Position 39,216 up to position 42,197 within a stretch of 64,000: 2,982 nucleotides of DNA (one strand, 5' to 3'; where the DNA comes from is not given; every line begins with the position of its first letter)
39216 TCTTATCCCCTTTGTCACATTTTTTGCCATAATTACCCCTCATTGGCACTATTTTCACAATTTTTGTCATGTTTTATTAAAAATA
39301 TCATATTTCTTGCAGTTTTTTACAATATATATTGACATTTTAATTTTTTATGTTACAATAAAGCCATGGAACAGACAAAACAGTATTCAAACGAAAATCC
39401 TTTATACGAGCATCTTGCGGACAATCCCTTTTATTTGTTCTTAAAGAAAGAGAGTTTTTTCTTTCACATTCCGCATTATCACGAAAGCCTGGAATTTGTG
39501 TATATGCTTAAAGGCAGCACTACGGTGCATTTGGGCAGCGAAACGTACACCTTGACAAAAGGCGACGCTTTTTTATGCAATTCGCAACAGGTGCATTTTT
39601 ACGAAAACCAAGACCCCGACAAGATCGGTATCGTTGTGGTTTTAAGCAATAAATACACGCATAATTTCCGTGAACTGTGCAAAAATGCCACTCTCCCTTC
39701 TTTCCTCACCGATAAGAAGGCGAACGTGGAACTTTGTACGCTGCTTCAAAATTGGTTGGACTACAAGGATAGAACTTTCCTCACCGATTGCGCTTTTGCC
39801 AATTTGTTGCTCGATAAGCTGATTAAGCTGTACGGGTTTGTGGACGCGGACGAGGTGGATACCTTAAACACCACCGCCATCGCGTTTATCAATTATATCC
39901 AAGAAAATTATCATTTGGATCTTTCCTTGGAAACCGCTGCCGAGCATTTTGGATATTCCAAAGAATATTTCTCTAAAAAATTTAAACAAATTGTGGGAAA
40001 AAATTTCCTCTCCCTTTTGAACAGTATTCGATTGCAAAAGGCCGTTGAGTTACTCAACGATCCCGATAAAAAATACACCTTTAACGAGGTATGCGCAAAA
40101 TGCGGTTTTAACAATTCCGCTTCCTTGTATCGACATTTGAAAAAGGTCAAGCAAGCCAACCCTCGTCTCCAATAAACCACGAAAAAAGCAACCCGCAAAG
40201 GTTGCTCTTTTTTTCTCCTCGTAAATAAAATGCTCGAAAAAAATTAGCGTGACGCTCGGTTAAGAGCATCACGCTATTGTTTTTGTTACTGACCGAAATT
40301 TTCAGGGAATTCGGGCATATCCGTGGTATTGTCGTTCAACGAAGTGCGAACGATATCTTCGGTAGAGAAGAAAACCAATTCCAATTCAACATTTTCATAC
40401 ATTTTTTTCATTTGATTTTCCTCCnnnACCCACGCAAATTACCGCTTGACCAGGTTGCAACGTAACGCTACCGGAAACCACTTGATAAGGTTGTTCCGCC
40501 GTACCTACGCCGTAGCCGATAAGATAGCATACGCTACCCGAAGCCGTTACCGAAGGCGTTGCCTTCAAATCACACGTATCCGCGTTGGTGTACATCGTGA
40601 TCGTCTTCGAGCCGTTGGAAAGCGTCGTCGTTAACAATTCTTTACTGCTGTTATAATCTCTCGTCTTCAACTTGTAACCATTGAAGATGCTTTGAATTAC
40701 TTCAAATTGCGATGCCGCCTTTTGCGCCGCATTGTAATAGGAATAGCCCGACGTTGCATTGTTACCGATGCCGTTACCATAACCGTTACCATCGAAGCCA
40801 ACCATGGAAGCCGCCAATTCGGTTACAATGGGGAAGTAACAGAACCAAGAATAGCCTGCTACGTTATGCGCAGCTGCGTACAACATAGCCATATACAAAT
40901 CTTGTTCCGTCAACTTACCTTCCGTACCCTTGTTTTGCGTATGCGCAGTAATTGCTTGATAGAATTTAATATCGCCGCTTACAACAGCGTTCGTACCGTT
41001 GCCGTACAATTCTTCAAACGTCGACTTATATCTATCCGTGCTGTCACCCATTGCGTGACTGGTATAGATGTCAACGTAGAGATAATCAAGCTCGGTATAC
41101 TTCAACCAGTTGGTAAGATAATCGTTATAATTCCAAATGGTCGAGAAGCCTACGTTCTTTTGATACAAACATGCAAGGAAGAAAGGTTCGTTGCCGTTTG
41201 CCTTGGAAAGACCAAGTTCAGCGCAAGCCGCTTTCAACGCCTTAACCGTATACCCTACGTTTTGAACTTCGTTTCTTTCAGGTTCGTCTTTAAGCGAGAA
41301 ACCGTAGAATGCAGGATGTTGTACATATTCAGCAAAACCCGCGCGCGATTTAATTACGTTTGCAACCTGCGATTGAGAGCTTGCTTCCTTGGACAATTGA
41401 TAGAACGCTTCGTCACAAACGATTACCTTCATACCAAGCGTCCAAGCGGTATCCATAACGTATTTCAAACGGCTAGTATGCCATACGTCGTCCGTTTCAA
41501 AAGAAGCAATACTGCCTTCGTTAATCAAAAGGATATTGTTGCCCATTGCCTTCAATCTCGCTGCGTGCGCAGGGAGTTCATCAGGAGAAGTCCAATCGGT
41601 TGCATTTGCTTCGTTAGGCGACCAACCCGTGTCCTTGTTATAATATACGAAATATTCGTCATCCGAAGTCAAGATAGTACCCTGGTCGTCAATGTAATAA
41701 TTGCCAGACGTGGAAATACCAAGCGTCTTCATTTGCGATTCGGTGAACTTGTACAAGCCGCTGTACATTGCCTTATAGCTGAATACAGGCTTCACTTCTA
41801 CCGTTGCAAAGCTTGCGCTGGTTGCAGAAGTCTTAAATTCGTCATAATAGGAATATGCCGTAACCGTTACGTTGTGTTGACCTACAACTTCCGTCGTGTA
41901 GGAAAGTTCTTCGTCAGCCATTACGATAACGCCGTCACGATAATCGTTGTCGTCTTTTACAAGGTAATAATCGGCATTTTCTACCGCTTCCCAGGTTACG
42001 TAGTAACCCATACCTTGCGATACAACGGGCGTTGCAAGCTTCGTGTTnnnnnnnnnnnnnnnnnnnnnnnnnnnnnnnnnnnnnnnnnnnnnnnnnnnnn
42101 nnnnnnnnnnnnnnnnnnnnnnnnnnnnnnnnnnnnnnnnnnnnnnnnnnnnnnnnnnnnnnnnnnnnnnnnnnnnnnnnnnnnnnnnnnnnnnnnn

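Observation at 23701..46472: About 22-kb PUL-like accessory locus whose extracellular components belong to no family I can name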

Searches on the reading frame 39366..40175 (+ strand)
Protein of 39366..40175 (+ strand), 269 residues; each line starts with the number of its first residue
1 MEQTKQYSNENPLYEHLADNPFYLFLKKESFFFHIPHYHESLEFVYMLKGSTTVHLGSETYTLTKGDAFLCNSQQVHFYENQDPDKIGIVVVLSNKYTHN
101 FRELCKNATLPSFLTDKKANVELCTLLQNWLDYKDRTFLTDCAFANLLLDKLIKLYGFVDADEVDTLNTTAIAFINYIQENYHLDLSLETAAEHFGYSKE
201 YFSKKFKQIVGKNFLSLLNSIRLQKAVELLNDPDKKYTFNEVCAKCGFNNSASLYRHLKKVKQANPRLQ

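Call 3: search_protein_families(library=pfam, proteins=[window:39366-40175:+], max_evalue=0.01)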
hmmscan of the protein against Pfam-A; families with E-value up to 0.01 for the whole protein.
window:39366-40175:+ (269 aa): 6 families
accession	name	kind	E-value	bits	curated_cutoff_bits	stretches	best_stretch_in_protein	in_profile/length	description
PF12833.13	HTH_18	-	8.7e-14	52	33.6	1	192-267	2-75/80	Helix-turn-helix domain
PF00165.29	HTH_AraC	-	8.3e-12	45.4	26.6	1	178-212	1-35/42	Bacterial regulatory helix-turn-helix proteins, AraC family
PF07883.17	Cupin_2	-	3.2e-11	43.2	27.2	1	36-86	13-63/70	Cupin domain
PF02311.25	AraC_binding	-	2.7e-10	40.5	21.1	1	33-85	15-67/135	AraC-like ligand binding domain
PF05899.18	Cupin_3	-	0.0014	18.7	23.5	1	42-72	26-57/74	EutQ-like cupin domain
PF00190.28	Cupin_1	-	0.0093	16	22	0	35-97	47-118/151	Cupin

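Call 5: search_protein_families(library=ncbifam, proteins=[window:39366-40175:+], max_evalue=0.01)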
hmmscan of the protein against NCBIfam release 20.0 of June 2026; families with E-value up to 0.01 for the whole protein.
window:39366-40175:+ (269 aa): 19 families
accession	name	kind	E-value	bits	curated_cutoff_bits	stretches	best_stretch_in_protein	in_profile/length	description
NF047455.1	TF_Staph_AryK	equivalog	3.7e-21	75.1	850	1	38-266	19-252/759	transcriptional regulator AryK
NF010028.0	PRK13503.1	equivalog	3.7e-12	46.2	288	1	37-267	31-267/278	HTH-type transcriptional activator RhaS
NF049932.1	TranspRegBtr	equivalog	6.6e-11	41.4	900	1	26-266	15-259/531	bacillibactin transport transcriptional regulator Btr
NF007860.0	PRK10572.1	equivalog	9.2e-09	34.5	208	1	48-266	56-278/292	arabinose operon transcriptional regulator AraC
NF047788.1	TransRegPocR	equivalog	1.4e-08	34.4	500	1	175-266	195-284/296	transcriptional regulator PocR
NF006902.0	PRK09393.1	equivalog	1.7e-08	34.1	425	1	173-266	224-315/327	transcriptional regulator FtrA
NF012144.2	ramA_TF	equivalog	1.8e-07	31.6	180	1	174-261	10-95/108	RamA family antibiotic efflux transcriptional regulator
NF033869.1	viru_reg_Rsp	equivalog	2.3e-06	26.4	400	1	169-266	147-242/701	AraC family transcriptional regulator Rsp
NF010026.0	PRK13501.1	equivalog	1.3e-05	24.5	363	0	198-252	205-257/290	HTH-type transcriptional activator RhaR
NF010025.2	PRK13500.1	equivalog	2.4e-05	24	525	0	36-83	33-80/282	HTH-type transcriptional activator RhaR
NF012198.0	MarA_TF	equivalog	2.5e-05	24.4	250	1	170-261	10-99/124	MDR efflux pump AcrAB transcriptional activator MarA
NF008564.0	PRK11511.1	equivalog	3e-05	24.2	202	1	170-262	10-100/127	MDR efflux pump AcrAB transcriptional activator MarA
NF007693.0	PRK10371.1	equivalog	3.8e-05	23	253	1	174-264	203-291/309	transcriptional regulator MelR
NF007584.0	PRK10219.1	equivalog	0.00035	20.9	174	1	173-251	9-85/107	superoxide response transcriptional regulator SoxS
NF010027.0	PRK13502.1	equivalog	0.00053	19.5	384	0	36-81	33-78/282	HTH-type transcriptional activator RhaR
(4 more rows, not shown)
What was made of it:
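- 39366..40175 (+): AraC-family regulator (cupin sensor domain plus HTH_18). Calls 3 and 5.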

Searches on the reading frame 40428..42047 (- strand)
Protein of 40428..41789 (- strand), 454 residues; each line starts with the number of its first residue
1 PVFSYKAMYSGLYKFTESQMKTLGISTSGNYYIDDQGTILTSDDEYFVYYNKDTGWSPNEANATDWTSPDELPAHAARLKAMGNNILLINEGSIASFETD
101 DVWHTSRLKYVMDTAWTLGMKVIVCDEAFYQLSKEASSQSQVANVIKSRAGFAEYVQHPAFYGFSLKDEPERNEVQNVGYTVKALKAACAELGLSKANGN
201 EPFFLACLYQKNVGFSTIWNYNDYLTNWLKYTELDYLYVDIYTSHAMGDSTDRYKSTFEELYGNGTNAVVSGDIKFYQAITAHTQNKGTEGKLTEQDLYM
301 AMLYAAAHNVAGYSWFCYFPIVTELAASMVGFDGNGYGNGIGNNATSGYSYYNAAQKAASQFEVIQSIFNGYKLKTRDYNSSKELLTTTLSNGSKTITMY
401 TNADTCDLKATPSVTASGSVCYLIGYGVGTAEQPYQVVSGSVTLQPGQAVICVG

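Call 49: find_homologous_proteins(query=window:40428-41789:-, max_evalue=0.001)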
Query window:40428-41789:- (454 aa): 9 proteins with E <= 0.001 among 3659 candidates.
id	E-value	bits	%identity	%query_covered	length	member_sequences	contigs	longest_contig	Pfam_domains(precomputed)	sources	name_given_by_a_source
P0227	2.8e-175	602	63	98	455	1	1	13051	-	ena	-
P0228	6.7e-161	554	58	100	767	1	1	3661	-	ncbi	-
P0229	1.6e-155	537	66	79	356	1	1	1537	-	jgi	jgi:hypothetical protein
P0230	7.0e-154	531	57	100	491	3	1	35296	-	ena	-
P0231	6.8e-151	521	56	100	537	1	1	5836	-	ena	-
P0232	3.2e-118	414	64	66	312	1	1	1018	-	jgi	jgi:hypothetical protein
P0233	3.7e-93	331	52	71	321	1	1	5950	-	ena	-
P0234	7.1e-89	317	58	61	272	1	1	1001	-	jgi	jgi:hypothetical protein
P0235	3.7e-7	48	27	53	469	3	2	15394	-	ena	-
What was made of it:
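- Tried and rejected: It gave only nine hits (call 49).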

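Call 58: predict_structure(alignment_id=A4)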
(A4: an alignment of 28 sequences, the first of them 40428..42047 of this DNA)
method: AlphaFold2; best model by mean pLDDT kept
length: 540 residues; sequences in the alignment: 28
mean_pLDDT: 85.3   pTM: 0.87
mean pLDDT of the five models: 85.3, 85.3, 83.3, 83.1, 83.1
residues with pLDDT >= 90: 322; 70-90: 129; 50-70: 59; < 50: 30
segments of 3 or more residues with pLDDT < 50: 120-124, 406-428
pLDDT, mean of each block of 10 residues (from residue 1): 94 94 97 95 96 95 96 96 93 61 62 54 48 72 76 88 87 88 92 97 97 95 97 95 97 89 97 97 93 81 75 95 89 80 87 82 80 72 88 92 53 42 45 66 90 94 92 95 96 92 96 90 97 96
secondary structure, 60 per line:
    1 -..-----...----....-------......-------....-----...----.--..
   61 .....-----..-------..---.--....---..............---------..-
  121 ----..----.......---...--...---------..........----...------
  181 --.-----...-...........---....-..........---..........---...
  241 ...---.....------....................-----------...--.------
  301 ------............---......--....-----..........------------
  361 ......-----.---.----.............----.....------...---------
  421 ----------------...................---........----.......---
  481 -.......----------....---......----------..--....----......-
elements in order: E9-11 E16-19 E27-32 E40-43 E49-51 E59-65 E88-91 E98-102 H103-108 E131-137 E141-143 H158-167 E172-174 H193-203 E207-210 H213-221 H225-234 H238-243 E247-251 H258-277 E289-291 H307-318 E322-327 H330-333 H339-348 E361-366 H381-393 E398-402 H437-455 E459-466 E471-477 E482-488 E499-502 E506-511 E526-529 E534-539

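Call 60: fold_search(model_id=the predicted structure, library=pdb)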
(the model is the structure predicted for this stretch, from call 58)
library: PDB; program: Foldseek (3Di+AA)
matches with E <= 10: 1187; with E <= 0.001: 283
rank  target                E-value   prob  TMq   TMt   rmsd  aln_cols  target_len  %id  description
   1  1j0j_A                1.1e-09  1.00  0.44  0.41  16.7       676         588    8  Crystal structure of neopullulanase E357Q complex with maltotetraose (released 2003-01-28)
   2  1j0h_A                1.6e-09  1.00  0.38  0.35  16.8       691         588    9  Crystal structure of Bacillus stearothermophilus neopullulanase (released 2003-01-28)
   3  5jvk_A                3.7e-09  1.00  0.39  0.42  14.3       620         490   10  Structural insights into a family 39 glycoside hydrolase from the gut symbiont Bacteroides cellulosilyticus WH2. (released 2016-12-07)
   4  1jf6_A                6.5e-09  1.00  0.35  0.33  19.1       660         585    8  Crystal structure of thermoactinomyces vulgaris r-47 alpha-amylase mutant F286Y (released 2002-05-22)
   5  9fyz_E                1.3e-08  1.00  0.40  0.37  18.9       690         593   10  Crystal structure of SusA amylase from Bacteroides thetaiotaomicron covalently bound to alpha-1,6 branched pseudo-tris (released 2024-12-11)
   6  5vt4_C                1.6e-08  1.00  0.39  0.34  25.1       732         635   10  Sco GlgEI-V279S in complex with a pyrolidene-based methyl-phosphonate compound (released 2017-06-07)
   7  9fyz_C                1.7e-08  1.00  0.40  0.38  18.4       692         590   10  Crystal structure of SusA amylase from Bacteroides thetaiotaomicron covalently bound to alpha-1,6 branched pseudo-tris (released 2024-12-11)
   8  4fmv                  2.3e-08  1.00  0.32  0.42   8.2       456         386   12  Crystal Structure Analysis of a GH30 Endoxylanase from Clostridium papyrosolvens C71 (released 2013-06-19)
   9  1gvi_A                2.3e-08  1.00  0.40  0.37  17.7       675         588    8  Thermus maltogenic amylase in complex with beta-CD (released 2002-06-06)
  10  3clw_A                2.4e-08  1.00  0.36  0.38   8.0       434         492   12  Crystal structure of conserved exported protein from Bacteroides fragilis (released 2008-04-29)
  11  5lgw_A                3.0e-08  1.00  0.38  0.33  25.9       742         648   10  GlgE isoform 1 from Streptomyces coelicolor D394A mutant co-crystallised with maltodextrin (released 2016-08-17)
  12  4u2z_A                3.0e-08  1.00  0.37  0.32  26.0       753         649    9  X-ray crystal structure of an Sco GlgEI-V279S/1,2,2-trifluromaltose complex (released 2015-07-22)
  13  3kl3_B                3.4e-08  1.00  0.34  0.44   9.1       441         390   12  Crystal structure of Ligand bound XynC (released 2010-12-08)
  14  8xx9                  3.6e-08  1.00  0.36  0.33  22.5       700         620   10  Rhodothermus marinus alpha-amylase RmGH13_47A CBM48-A-B-C domains (released 2024-02-07)
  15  3kl3_C                4.3e-08  1.00  0.34  0.43   9.0       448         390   11  Crystal structure of Ligand bound XynC (released 2010-12-08)
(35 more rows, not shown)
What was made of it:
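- On Clan GH-A glycoside hydrolase (giant residues 1511-1885): There are 283 Foldseek hits at E<=1e-3, and the listed top hits are GH barrels (calls 58, 60).
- Every listed top structural neighbour of the giant's C-terminal model is a glycoside hydrolase or related carbohydrate-active (β/α)8-barrel enzyme, apart from one uncharacterised exported protein (calls 58, 60).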

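Call 85: search_protein_representatives(alignment_id=A9)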
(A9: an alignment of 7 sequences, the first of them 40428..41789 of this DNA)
Query: 7 sequences, 442 profile positions. Proteins with E-value up to 0.001 (for the whole library): 595; up to 1e-10: 273; up to 1e-30: 64. The best 150 are listed.
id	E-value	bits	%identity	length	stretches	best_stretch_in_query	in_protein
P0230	3.3e-221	751.5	-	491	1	1-441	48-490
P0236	6.6e-214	727.5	-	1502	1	1-441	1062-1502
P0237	6.3e-210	714.4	-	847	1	1-441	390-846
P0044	3.2e-200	682.4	-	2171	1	1-442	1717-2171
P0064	6.8e-194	661.5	-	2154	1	1-442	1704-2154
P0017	2.8e-175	600.2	-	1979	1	1-441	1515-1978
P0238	1.7e-79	284.5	-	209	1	241-441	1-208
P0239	5.3e-78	279.6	-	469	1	37-437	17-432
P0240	4.0e-58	214.1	-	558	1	5-412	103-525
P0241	3.7e-55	204.3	-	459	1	42-420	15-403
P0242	4.4e-52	194.1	-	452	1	42-415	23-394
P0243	2.4e-51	191.7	-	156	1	291-441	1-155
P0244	4.5e-51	190.8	-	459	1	28-420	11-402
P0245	1.1e-47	179.7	-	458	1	29-436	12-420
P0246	6.2e-47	177.2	-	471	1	32-415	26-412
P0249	1.3e-42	162.9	-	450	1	30-420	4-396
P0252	3.9e-41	158.0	-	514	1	7-413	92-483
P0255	1.2e-38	149.9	-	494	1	39-412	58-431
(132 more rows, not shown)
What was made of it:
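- Tried and rejected: The exhaustive profile search was needed to see the family (call 85).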

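Call 87: search_protein_families(library=pfam, alignment_id=A10, max_evalue=0.01)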
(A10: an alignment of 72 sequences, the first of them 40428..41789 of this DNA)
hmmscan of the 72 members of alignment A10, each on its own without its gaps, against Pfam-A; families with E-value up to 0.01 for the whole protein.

A. member 1, window:40428-41789:- (454 aa): 0 families

B. families by the number of members that match (of 72 scanned): 6 families
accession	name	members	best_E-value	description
PF02449.21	Glyco_hydro_42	2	0.00017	Beta-galactosidase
PF14488.12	DUF4434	2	0.0017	Domain of unknown function (DUF4434)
PF19805.5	DUF6288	1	0.0019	Family of unknown function (DUF6288)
PF18735.6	HEPN_RiboL-PSP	1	0.0027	RiboL-PSP-HEPN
PF12943.12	DUF3839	1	0.0028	Protein of unknown function (DUF3839)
PF19419.5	DUF5983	1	0.0038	Family of unknown function (DUF5983) C-terminal domain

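Call 88: search_protein_families(library=ncbifam, alignment_id=A10, max_evalue=0.01)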
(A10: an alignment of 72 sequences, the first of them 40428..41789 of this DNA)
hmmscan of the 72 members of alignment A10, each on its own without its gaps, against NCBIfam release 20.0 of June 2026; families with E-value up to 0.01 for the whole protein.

A. member 1, window:40428-41789:- (454 aa): 0 families

B. families by the number of members that match (of 72 scanned): 3 families
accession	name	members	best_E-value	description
TIGR04207.1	halo_sig_pep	1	0.00095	surface glycoprotein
NF038170.1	lachnocin_rSAM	1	0.0039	lachnocin radical SAM maturase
NF043075.1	MMSYN1_0197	1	0.0039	spermidine/putrescine ABC transporter ATP-binding protein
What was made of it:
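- Tried and rejected: These gave only marginal GH42 and DUF4434 hits (calls 87, 88).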

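Call 89: list_cluster_members(proteins=[P0239, P0240, P0241, P0242, P0244, P0245, P0246, P0249, P0252, P0255])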
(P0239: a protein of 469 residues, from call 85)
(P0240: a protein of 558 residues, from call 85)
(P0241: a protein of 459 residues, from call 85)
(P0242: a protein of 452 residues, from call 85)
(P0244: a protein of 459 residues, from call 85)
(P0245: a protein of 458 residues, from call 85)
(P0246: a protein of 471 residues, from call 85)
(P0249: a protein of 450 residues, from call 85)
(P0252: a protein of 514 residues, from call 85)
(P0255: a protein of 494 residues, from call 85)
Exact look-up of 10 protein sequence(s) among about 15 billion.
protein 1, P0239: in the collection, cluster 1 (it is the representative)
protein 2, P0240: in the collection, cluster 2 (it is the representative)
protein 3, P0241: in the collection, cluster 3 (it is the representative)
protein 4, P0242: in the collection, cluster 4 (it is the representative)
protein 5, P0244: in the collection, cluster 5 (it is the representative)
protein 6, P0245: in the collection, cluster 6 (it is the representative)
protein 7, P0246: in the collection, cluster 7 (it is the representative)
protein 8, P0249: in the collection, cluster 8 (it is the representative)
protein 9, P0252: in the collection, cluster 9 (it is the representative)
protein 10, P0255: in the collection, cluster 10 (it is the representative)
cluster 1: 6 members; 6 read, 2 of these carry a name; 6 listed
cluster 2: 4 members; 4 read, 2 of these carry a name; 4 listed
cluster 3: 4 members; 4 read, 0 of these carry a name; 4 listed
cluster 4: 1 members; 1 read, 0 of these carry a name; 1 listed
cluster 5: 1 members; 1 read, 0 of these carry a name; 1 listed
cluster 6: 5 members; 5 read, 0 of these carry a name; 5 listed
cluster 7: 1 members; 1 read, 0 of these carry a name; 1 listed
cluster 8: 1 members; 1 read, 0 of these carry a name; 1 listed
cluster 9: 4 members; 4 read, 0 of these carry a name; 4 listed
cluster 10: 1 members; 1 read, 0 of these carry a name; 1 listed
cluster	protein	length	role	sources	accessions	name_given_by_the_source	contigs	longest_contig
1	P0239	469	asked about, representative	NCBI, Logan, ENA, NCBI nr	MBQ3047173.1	MAG: hypothetical protein IJD54_03905 [Clostridia bacterium] | hypothetical protein [Clostridia bacterium]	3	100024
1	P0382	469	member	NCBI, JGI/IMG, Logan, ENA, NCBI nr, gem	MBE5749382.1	MAG: hypothetical protein E7346_00765 [Clostridiales bacterium] | hypothetical protein [Clostridiales bacterium]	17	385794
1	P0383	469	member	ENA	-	-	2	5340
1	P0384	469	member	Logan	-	-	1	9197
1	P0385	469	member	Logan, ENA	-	-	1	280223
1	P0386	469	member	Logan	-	-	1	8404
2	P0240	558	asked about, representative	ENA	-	-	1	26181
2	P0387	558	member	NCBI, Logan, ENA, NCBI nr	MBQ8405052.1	MAG: hypothetical protein IJX09_00225 [Clostridia bacterium] | hypothetical protein [Clostridia bacterium]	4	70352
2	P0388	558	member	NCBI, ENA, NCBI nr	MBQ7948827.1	MAG: hypothetical protein IJ284_03600 [Clostridia bacterium] | hypothetical protein [Clostridia bacterium]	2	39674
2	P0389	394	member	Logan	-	-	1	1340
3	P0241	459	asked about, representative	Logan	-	-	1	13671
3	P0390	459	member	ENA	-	-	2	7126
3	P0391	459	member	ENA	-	-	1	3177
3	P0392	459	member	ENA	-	-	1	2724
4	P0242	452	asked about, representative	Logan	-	-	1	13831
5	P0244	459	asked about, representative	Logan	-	-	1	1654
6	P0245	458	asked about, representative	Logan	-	-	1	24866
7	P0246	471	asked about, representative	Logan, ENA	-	-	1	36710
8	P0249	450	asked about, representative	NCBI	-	-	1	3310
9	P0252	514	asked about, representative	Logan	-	-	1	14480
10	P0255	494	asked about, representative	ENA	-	-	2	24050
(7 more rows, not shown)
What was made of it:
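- Tried and rejected: All names given by public sources are 'hypothetical' (call 89).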

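Call 90: find_encoding_contigs(protein=P0235, flank=10000, max_places=3)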
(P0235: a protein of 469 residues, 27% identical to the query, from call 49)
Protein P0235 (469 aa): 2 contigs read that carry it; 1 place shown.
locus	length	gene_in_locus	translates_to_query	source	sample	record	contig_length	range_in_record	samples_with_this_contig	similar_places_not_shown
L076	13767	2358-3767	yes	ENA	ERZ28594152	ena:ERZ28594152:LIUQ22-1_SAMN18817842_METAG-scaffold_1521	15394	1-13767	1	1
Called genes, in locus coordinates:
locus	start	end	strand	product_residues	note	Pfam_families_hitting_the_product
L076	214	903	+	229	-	PF17389:Bac_rhamnosid6H, PF17390:Bac_rhamnosid_C (weak)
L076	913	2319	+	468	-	-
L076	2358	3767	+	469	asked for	-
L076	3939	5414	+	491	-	PF00144:Beta-lactamase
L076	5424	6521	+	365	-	PF09587:PGA_cap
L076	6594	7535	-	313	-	PF02311:AraC_binding, PF07883:Cupin_2 (weak), PF12833:HTH_18, PF00165:HTH_AraC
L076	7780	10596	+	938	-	PF16656:Pur_ac_phosph_N, PF00149:Metallophos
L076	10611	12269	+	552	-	-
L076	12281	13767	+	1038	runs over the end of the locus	?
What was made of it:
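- A stand-alone relative also sits beside GH78 and AraC genes (call 90).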
